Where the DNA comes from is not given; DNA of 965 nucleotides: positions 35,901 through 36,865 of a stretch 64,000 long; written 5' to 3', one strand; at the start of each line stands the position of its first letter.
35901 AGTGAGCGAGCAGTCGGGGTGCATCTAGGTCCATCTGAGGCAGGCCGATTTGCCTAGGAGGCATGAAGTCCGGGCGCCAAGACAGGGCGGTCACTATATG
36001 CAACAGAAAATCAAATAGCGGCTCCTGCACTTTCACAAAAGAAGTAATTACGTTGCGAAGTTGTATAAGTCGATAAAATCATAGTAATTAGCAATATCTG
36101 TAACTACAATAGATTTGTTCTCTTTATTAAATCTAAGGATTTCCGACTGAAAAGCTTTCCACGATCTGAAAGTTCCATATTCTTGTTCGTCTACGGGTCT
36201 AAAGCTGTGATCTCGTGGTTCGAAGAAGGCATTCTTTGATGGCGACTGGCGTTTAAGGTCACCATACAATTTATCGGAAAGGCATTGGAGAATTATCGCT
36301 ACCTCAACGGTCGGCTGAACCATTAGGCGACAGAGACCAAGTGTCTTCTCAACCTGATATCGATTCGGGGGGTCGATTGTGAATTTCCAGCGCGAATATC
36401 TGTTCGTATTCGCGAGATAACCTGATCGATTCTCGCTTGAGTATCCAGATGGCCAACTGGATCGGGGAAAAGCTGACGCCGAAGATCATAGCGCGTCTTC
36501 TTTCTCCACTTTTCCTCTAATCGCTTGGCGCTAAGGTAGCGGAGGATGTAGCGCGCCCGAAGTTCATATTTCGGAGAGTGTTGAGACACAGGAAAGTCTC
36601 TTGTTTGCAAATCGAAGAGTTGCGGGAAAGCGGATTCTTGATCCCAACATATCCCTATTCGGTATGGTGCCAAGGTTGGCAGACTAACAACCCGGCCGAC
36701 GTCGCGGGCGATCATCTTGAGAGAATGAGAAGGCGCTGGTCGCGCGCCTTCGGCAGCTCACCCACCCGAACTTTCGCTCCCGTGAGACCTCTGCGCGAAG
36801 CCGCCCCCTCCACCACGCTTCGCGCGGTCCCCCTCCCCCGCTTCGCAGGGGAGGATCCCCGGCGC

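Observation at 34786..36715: AT-rich island encoding a reverse transcriptase split over three consecutive ORFs, flanked by REP palindromes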

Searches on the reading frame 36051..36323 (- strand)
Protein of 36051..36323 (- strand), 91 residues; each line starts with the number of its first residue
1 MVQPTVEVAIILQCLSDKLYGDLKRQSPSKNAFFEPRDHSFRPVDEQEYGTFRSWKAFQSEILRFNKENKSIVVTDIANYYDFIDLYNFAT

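Call 4: search_protein_families(library=pfam, proteins=[window:36051-36323:-], max_evalue=1)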
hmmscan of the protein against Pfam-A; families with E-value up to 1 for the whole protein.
window:36051-36323:- (91 aa): 0 families

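Call 5: search_protein_families(library=padloc, proteins=[window:36051-36323:-], max_evalue=1)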
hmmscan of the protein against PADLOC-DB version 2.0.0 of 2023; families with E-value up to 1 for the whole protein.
window:36051-36323:- (91 aa): 8 families
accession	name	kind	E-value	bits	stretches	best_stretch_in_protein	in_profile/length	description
PDLC03749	RT_UG13a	-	1.1e-31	108.5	1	1-87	88-176/589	DRT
PDLC03759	RT_UG21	-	6.6e-07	26.4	1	9-86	84-158/503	DRT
PDLC03783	Drt8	-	9.6e-06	23.2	1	39-85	103-151/493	DRT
PDLC03750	RT_UG13b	-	3.1e-05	21.2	1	52-86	133-168/430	DRT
PDLC03786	RT_UG9_small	-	0.0003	17.7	1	53-86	128-161/541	DRT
PDLC03758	RT_UG20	-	0.00039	17.6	1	13-86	91-161/511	DRT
PDLC03760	RT_UG22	-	0.00075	16.6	1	51-85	101-133/476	DRT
PDLC03756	RT_UG19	-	0.0083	13.2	1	53-86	129-163/562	DRT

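Call 36: list_cluster_members(proteins=[P0002, window:36051-36323:-, window:36326-36715:-])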
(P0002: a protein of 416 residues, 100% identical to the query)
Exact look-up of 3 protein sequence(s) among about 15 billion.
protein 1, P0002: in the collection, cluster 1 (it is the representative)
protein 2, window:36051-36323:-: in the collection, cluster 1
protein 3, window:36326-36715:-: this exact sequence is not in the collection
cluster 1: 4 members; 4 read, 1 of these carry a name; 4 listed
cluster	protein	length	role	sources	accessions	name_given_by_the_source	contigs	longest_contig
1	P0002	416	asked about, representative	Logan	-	-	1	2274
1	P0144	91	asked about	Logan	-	-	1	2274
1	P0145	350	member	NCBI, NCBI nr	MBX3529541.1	MAG: hypothetical protein KF849_02975 [Rhizobiaceae bacterium] | hypothetical protein [Rhizobiaceae bacterium]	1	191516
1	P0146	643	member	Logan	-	-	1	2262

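Call 38: find_encoding_contigs(protein=P0146, flank=5000)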
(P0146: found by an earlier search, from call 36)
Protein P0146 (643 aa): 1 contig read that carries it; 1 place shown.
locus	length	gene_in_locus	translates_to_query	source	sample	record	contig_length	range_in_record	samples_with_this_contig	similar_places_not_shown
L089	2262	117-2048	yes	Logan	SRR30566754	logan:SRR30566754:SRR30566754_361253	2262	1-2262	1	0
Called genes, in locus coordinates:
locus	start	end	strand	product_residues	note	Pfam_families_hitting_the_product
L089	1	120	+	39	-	?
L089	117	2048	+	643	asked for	PF00078:RVT_1 (weak)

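Call 49: search_protein_families(library=pfam, proteins=[P0146], max_evalue=0.001)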
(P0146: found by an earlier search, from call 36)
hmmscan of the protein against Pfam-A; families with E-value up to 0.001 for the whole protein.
P0146 (643 aa): 1 family
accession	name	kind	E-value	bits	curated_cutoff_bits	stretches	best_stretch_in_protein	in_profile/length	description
PF00078.32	RVT_1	-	8.5e-08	32.6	29.6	1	190-334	57-193/205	Reverse transcriptase (RNA-dependent DNA polymerase)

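Call 50: search_protein_families(library=padloc, proteins=[P0146], max_evalue=0.001)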
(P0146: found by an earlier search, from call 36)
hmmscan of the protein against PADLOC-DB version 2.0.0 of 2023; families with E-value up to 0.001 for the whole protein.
P0146 (643 aa): 44 families (the best 25 are shown)
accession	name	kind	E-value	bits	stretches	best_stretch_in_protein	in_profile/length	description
PDLC03749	RT_UG13a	-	2.3e-179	596.1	1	45-638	1-583/589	DRT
PDLC03759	RT_UG21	-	1.3e-30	104.7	1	63-361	4-293/503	DRT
PDLC03760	RT_UG22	-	2.1e-24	84.4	1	76-431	19-350/476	DRT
PDLC03756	RT_UG19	-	7.4e-24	82.7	1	95-352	39-286/562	DRT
PDLC03750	RT_UG13b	-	3.2e-23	80.5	1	183-369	133-314/430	DRT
PDLC03771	RT_UG32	-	8.5e-23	78.8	1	65-379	32-325/521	DRT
PDLC03785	RT_UG9_large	-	9e-23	78.4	1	185-343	359-511/772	DRT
PDLC03758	RT_UG20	-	1e-17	62.4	1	94-337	41-272/511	DRT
PDLC03786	RT_UG9_small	-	1.5e-17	61.6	1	183-342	127-291/541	DRT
PDLC03783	Drt8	-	5e-17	60.4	1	113-341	51-267/493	DRT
PDLC03761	RT_UG23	-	3.4e-16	56.9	1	66-380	7-304/489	DRT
PDLC01136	RT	-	3.7e-16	57.4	1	82-340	24-252/263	RT (reverse transcriptase)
PDLC03772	RT_UG33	-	2.9e-14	50.9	1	184-351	117-279/490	DRT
PDLC03773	RT_UG34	-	3.9e-13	47.1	1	179-347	134-301/512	DRT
PDLC03779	RT_UG4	-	1.9e-11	41.6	1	181-335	100-248/307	DRT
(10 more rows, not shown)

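Call 72: search_dna_similar(query=P0146, collection=plasmids, mode=protein, max_rows=12)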
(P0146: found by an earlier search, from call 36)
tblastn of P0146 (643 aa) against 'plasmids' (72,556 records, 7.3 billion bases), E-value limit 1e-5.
Records with a match: 13; places in all: 19; records where one place covers at least 80% of the query: 7.
Best place of each record, by identity: <60% 13.
By first word of the organism name: Sinorhizobium 3; Leptospira 3; Lactiplantibacillus 3; Azospirillum 1; Candidatus 1; Persicobacter 1; Roseburia 1.
By predicted mobility (MOB-suite, as given by PLSDB): non-mobilizable 10; mobilizable 3.
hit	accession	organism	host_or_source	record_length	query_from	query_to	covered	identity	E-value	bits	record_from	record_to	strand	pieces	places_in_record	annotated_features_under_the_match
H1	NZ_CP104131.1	Sinorhizobium sp. K101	Phaseolus vulgaris,cell ...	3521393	36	638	94%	36.0%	4e-114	383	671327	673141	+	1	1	none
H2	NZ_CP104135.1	Sinorhizobium sp. C101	Phaseolus vulgaris,cell ...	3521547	36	638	94%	36.0%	4e-114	383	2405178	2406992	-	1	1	none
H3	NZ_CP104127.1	Sinorhizobium sp. M103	Phaseolus vulgaris,cell ...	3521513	104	638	83%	37.0%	2e-103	352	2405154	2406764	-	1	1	none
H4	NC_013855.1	Azospirillum sp. B510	-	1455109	47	618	89%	34.4%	3e-104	355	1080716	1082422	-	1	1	record has no annotation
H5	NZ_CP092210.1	Leptospira weilii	Homo sapiens,blood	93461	36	551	80%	27.0%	2e-49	194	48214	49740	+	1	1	RNA-directed DNA polymerase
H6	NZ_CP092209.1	Leptospira weilii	Homo sapiens,blood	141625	36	551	80%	27.0%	2e-49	194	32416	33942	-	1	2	RNA-directed DNA polymerase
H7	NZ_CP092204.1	Leptospira weilii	Homo sapiens,blood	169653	36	551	80%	27.0%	2e-49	194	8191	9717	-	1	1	RNA-directed DNA polymerase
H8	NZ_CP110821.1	Candidatus Bandiella woodruffii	Euplotes woodruffi,mixed host and ...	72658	91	340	39%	25.9%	1e-7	63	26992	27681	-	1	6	ltrA: group II intron reverse transcriptase/maturase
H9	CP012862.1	Persicobacter sp. JZB09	cell culture,soil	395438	107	344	37%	26.1%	3e-6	58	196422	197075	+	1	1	record has no annotation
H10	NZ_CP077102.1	Lactiplantibacillus pentosus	-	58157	107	336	36%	26.0%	3e-7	62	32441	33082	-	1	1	ltrA: group II intron reverse transcriptase/maturase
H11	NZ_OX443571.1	Lactiplantibacillus carotarum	carrot juice fermentation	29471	116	336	34%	26.1%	2e-7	62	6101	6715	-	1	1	none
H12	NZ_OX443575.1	Lactiplantibacillus carotarum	carrot juice fermentation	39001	116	336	34%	26.1%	2e-7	62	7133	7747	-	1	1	none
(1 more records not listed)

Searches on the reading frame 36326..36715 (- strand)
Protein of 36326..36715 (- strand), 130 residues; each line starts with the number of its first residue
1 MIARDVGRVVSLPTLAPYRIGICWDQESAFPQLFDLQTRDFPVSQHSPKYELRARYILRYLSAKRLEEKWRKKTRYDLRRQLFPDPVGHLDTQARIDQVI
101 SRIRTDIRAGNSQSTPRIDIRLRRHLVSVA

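Call 4: search_protein_families(library=pfam, proteins=[window:36326-36715:-], max_evalue=1)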
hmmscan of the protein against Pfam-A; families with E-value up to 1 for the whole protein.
window:36326-36715:- (130 aa): 2 families
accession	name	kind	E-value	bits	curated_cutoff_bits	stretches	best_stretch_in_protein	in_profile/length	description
PF03520.19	KCNQ_channel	-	0.12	12.6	25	1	49-111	72-132/189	KCNQ voltage-gated potassium channel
PF06203.19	CCT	-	0.52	10.8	28.4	1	53-82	1-29/44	CCT motif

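Call 5: search_protein_families(library=padloc, proteins=[window:36326-36715:-], max_evalue=1)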
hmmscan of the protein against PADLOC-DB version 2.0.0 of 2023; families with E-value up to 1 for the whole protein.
window:36326-36715:- (130 aa): 1 family
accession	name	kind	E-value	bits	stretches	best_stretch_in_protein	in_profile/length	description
PDLC03749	RT_UG13a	-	1.7e-14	51.7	1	45-122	1-78/589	DRT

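Call 49: search_protein_families(library=pfam, proteins=[P0146], max_evalue=0.001)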
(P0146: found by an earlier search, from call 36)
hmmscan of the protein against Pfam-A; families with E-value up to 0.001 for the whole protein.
P0146 (643 aa): 1 family
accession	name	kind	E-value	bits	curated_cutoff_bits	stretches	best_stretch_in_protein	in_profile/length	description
PF00078.32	RVT_1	-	8.5e-08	32.6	29.6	1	190-334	57-193/205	Reverse transcriptase (RNA-dependent DNA polymerase)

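Call 50: search_protein_families(library=padloc, proteins=[P0146], max_evalue=0.001)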
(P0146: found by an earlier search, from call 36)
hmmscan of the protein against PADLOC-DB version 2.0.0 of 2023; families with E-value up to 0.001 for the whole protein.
P0146 (643 aa): 44 families (the best 25 are shown)
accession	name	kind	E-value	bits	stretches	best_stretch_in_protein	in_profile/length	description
PDLC03749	RT_UG13a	-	2.3e-179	596.1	1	45-638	1-583/589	DRT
PDLC03759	RT_UG21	-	1.3e-30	104.7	1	63-361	4-293/503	DRT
PDLC03760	RT_UG22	-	2.1e-24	84.4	1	76-431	19-350/476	DRT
PDLC03756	RT_UG19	-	7.4e-24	82.7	1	95-352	39-286/562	DRT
PDLC03750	RT_UG13b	-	3.2e-23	80.5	1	183-369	133-314/430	DRT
PDLC03771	RT_UG32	-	8.5e-23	78.8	1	65-379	32-325/521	DRT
PDLC03785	RT_UG9_large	-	9e-23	78.4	1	185-343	359-511/772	DRT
PDLC03758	RT_UG20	-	1e-17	62.4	1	94-337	41-272/511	DRT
PDLC03786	RT_UG9_small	-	1.5e-17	61.6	1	183-342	127-291/541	DRT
PDLC03783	Drt8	-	5e-17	60.4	1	113-341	51-267/493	DRT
PDLC03761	RT_UG23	-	3.4e-16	56.9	1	66-380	7-304/489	DRT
PDLC01136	RT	-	3.7e-16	57.4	1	82-340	24-252/263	RT (reverse transcriptase)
PDLC03772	RT_UG33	-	2.9e-14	50.9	1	184-351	117-279/490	DRT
PDLC03773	RT_UG34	-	3.9e-13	47.1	1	179-347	134-301/512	DRT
PDLC03779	RT_UG4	-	1.9e-11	41.6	1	181-335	100-248/307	DRT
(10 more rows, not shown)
